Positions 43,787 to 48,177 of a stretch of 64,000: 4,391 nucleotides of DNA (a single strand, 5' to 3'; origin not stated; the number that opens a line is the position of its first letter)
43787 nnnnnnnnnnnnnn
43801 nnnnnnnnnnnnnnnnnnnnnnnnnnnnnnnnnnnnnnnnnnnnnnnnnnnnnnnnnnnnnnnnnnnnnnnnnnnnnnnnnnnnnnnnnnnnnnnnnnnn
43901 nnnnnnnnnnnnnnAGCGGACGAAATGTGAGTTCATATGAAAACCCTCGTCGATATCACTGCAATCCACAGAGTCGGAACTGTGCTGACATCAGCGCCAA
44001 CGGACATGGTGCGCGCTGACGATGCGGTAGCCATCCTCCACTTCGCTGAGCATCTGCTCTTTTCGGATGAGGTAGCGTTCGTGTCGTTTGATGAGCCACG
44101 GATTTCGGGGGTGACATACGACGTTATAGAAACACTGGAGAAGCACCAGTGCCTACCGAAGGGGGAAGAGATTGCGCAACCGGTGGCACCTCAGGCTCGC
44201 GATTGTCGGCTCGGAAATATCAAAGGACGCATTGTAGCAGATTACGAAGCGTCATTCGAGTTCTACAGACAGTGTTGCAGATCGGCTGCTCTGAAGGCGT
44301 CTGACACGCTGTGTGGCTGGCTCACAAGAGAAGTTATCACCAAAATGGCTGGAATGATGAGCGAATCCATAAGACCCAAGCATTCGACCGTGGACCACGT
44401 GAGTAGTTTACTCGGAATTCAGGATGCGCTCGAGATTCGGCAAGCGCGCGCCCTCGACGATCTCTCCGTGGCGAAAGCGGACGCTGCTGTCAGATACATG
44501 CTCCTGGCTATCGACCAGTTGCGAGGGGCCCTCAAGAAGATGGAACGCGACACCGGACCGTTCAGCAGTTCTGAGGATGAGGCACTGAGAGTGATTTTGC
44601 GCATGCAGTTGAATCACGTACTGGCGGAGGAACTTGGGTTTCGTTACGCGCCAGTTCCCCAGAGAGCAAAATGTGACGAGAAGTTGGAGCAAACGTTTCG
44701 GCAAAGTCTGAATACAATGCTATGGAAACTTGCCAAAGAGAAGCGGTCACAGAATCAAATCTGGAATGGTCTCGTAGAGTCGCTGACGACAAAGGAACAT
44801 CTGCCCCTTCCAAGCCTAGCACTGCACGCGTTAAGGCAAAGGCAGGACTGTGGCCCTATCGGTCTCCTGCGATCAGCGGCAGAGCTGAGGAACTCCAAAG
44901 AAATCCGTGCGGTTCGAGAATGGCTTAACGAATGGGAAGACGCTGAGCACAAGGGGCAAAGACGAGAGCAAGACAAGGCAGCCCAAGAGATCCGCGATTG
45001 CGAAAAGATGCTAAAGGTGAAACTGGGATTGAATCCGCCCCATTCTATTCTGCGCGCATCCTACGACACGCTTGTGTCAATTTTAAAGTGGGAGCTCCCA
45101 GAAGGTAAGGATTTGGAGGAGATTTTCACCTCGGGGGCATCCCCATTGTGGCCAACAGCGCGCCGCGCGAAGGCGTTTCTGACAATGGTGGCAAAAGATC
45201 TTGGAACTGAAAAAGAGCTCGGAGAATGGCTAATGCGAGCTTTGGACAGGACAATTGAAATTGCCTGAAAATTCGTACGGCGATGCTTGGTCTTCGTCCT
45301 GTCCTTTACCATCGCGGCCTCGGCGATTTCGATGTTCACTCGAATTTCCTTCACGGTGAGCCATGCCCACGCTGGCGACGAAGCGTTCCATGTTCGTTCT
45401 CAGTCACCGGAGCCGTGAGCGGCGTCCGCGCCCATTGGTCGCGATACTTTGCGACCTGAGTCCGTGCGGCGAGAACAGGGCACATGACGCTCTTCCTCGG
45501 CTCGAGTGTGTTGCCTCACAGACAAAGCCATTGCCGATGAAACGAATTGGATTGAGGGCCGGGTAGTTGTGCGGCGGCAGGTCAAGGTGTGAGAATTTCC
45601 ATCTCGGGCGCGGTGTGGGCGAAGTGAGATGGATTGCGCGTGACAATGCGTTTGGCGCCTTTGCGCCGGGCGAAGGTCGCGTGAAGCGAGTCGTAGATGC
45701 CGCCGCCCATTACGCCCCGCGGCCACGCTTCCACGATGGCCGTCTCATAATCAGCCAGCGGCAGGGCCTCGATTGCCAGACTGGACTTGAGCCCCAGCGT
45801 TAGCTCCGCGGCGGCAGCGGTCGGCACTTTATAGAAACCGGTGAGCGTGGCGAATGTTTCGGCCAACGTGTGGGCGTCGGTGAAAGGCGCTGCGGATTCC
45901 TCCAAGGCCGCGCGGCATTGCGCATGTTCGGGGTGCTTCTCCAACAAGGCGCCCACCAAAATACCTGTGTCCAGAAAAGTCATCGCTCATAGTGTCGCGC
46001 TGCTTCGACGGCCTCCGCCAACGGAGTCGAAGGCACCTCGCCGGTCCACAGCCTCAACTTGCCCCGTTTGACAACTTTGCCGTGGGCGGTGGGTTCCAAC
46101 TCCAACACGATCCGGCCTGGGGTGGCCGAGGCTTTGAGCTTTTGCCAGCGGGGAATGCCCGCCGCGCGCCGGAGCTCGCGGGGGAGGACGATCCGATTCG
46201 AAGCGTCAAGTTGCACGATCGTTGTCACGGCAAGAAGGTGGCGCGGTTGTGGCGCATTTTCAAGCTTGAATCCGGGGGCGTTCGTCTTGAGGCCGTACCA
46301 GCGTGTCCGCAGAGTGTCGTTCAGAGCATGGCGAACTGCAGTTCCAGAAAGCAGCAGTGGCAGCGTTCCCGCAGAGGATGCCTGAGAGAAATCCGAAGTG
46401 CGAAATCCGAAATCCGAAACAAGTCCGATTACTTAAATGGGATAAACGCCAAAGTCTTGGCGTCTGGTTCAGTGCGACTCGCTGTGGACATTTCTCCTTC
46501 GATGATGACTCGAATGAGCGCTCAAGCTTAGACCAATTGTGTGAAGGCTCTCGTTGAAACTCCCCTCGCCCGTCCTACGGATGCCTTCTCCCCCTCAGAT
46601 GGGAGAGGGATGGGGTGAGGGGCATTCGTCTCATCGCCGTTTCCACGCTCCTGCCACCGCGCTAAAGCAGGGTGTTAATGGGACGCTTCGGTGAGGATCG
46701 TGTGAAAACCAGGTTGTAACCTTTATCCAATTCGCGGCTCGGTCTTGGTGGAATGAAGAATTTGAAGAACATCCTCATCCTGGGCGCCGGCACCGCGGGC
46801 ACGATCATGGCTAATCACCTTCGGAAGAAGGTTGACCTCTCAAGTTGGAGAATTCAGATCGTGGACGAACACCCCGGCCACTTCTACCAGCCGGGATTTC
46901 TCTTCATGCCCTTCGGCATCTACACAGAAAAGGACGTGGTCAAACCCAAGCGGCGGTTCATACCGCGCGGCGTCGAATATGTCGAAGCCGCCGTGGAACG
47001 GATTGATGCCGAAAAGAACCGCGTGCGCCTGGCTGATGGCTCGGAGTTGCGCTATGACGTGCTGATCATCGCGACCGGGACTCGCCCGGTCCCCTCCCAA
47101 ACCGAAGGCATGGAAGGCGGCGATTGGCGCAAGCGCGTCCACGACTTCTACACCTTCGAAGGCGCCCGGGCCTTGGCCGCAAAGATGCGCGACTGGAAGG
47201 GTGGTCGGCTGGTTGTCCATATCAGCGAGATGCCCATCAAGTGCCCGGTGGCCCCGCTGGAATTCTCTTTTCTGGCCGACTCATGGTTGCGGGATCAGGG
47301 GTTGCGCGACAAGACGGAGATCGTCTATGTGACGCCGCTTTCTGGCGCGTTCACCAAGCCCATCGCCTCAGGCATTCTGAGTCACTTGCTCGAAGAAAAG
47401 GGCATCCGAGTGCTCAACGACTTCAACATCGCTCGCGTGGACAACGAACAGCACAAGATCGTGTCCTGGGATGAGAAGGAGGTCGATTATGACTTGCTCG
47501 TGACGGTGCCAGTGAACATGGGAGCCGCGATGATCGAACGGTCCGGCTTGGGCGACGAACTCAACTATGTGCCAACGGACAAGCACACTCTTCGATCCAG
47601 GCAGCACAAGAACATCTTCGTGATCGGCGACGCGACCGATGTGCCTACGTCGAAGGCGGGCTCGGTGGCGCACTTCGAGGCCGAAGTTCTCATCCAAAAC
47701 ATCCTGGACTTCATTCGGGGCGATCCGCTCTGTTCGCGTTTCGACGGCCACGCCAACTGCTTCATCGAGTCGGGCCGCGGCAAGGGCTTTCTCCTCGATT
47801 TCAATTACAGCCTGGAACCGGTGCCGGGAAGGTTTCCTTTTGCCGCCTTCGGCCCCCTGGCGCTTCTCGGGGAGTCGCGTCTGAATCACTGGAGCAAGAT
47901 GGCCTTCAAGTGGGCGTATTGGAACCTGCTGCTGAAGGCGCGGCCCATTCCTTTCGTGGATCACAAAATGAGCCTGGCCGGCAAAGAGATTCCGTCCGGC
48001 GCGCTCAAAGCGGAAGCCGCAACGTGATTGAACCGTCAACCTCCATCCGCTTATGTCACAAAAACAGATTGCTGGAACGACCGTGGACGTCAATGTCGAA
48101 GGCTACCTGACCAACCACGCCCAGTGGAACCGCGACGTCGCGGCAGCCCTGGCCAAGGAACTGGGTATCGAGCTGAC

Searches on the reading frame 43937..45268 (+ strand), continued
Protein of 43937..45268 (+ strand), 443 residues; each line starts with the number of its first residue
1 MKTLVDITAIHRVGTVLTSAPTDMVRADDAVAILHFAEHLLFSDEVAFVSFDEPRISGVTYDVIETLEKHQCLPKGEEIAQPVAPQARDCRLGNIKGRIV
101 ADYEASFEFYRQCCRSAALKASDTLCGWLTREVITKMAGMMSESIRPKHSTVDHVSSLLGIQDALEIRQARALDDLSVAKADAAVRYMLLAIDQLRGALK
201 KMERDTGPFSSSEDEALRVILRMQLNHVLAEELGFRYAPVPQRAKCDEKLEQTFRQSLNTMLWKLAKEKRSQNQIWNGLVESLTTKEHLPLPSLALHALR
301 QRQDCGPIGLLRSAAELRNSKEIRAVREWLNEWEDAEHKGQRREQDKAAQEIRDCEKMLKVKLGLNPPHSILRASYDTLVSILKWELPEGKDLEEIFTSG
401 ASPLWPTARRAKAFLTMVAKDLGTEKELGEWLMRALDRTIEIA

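Call 83: find_encoding_contigs(protein=P0194, flank=8000, max_places=3)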
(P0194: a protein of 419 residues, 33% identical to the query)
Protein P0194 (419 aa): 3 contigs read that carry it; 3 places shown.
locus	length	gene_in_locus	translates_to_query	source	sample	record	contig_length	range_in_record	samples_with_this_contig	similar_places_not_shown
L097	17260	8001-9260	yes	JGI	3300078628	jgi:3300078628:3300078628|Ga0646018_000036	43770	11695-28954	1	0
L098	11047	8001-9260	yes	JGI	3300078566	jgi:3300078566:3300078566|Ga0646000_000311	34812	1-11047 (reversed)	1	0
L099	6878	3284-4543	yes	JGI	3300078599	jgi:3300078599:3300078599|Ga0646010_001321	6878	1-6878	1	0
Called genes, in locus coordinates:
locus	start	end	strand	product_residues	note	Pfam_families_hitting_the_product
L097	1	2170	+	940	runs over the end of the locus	PF00332:Glyco_hydro_17, PF18962:Por_Secre_tail (faint), PF13860:FlgD_ig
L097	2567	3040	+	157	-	-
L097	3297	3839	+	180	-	-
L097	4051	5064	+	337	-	PF13432:TPR_16 (weak), PF07719:TPR_2 (faint), PF13414:TPR_11 (weak), PF13428:TPR_14 (faint), PF14559:TPR_19 (weak), PF13431:TPR_17 (faint)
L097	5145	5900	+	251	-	-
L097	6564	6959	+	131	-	-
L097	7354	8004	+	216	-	-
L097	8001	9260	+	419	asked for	-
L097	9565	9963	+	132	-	-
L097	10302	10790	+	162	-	-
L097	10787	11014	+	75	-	-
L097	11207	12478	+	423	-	PF05099:TerB (faint)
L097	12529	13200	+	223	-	-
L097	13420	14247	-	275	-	PF13518:HTH_28 (faint), PF03400:DDE_Tnp_IS1 (faint), PF13610:DDE_Tnp_IS240 (weak)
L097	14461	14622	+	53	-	-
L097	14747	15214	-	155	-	-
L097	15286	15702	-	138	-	-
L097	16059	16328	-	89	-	-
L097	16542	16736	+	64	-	-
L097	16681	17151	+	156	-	-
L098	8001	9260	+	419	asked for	-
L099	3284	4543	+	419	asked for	-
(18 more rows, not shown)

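Call 90: search_protein_families(library=pfam, proteins=[L097:7354-8004:+], max_evalue=0.05)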
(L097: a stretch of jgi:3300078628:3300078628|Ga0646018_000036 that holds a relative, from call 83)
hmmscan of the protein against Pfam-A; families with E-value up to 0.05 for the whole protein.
L097:7354-8004:+ (216 aa): 1 family
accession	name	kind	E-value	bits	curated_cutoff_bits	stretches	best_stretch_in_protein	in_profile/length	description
PF11377.13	DUF3180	-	0.034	14.8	28.4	0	141-186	7-53/135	Protein of unknown function (DUF3180)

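Call 94: search_protein_families(library=phrogs, proteins=[window:43937-45268:+, L097:7354-8004:+, L097:8001-9260:+], max_evalue=0.01)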
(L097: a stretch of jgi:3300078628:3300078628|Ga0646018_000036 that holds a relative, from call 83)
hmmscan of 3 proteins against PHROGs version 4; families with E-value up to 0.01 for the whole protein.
window:43937-45268:+ (443 aa): 0 families

L097:7354-8004:+ (216 aa): 0 families

L097:8001-9260:+ (419 aa): 0 families

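Call 95: list_cluster_members(proteins=[P0241, P0123, P0218, P0128, P0247, P0229, P0131, P0130, P0244, P0226])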
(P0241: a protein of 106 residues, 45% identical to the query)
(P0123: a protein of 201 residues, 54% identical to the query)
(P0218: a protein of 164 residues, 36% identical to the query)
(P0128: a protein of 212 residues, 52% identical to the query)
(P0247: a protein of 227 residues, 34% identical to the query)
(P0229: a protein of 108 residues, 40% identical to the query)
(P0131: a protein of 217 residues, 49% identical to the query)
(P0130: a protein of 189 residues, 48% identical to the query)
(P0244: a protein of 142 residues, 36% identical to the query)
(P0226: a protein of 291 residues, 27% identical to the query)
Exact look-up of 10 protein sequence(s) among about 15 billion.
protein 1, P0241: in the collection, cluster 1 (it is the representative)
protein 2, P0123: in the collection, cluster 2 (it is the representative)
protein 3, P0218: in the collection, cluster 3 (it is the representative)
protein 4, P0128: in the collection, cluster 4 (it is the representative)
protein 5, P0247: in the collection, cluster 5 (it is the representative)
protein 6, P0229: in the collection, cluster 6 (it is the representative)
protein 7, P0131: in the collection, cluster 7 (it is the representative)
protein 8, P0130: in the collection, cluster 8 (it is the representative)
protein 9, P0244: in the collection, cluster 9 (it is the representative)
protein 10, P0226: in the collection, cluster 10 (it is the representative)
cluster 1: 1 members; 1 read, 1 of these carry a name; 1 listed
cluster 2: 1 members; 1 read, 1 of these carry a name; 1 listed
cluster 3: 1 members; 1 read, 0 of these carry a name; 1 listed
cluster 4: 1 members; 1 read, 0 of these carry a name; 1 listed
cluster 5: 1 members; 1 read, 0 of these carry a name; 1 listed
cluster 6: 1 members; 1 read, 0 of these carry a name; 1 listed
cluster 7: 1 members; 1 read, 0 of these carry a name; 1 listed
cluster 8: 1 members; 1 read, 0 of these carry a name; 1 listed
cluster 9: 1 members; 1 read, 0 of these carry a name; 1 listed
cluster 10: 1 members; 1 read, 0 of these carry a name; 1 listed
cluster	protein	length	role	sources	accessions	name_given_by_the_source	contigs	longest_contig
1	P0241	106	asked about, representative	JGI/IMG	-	hypothetical protein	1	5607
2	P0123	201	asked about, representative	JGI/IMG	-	adenine phosphoribosyltransferase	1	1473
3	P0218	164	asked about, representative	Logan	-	-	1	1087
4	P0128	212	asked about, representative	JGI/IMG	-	-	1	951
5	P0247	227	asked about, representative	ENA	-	-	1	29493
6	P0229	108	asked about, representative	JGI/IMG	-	-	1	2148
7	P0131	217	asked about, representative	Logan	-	-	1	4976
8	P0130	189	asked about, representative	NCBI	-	-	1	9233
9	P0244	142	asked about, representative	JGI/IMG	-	-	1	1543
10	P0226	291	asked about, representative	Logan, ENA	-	-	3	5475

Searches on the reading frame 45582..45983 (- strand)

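Call 24: search_protein_families(library=pfam, proteins=[window:45582-45983:-], max_evalue=0.01)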
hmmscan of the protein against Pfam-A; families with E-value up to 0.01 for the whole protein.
window:45582-45983:- (133 aa): 2 families
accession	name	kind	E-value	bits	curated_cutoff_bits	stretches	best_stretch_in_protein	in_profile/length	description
PF01850.27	PIN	-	1.6e-12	48.6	23.6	1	3-123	2-116/120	PIN domain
PF13470.12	PIN_3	-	0.0003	22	27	1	3-117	3-113/115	PIN domain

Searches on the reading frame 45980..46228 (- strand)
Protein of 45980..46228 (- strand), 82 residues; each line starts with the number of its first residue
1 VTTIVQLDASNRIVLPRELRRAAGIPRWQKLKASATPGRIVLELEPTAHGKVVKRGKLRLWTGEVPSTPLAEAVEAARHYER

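Call 24: search_protein_families(library=pfam, proteins=[window:45980-46228:-], max_evalue=0.01)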
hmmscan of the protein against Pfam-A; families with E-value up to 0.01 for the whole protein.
window:45980-46228:- (82 aa): 1 family
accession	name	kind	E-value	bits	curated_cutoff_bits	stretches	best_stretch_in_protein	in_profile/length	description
PF02381.23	MraZ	-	0.0025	18.2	23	1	2-25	5-28/72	MraZ protein, putative antitoxin-like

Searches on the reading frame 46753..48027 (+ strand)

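Call 24: search_protein_families(library=pfam, proteins=[window:46753-48027:+], max_evalue=0.01)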
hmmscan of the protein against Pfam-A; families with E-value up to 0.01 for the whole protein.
window:46753-48027:+ (424 aa): 6 families
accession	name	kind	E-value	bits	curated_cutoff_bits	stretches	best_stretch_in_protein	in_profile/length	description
PF07992.20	Pyr_redox_2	-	1.7e-17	64.3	26.1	2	6-146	2-141/291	Pyridine nucleotide-disulphide oxidoreductase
PF13454.12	NAD_binding_9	-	6.6e-06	26.6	21.8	0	9-41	2-34/155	FAD-NAD(P)-binding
PF04820.20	Trp_halogenase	-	0.0015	17.9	21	0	6-39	1-34/458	Tryptophan halogenase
PF05834.18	Lycopene_cycl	-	0.0017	17.9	23.4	0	67-117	95-149/380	Lycopene cyclase protein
PF03486.20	HI0933_like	-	0.0038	17.1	50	0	80-298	131-223/244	HI0933-like protein Rossmann domain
PF21706.3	FCSD_central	-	0.0067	17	27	0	149-250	13-113/116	Sulfide dehydrogenase [flavocytochrome c] flavoprotein chain, central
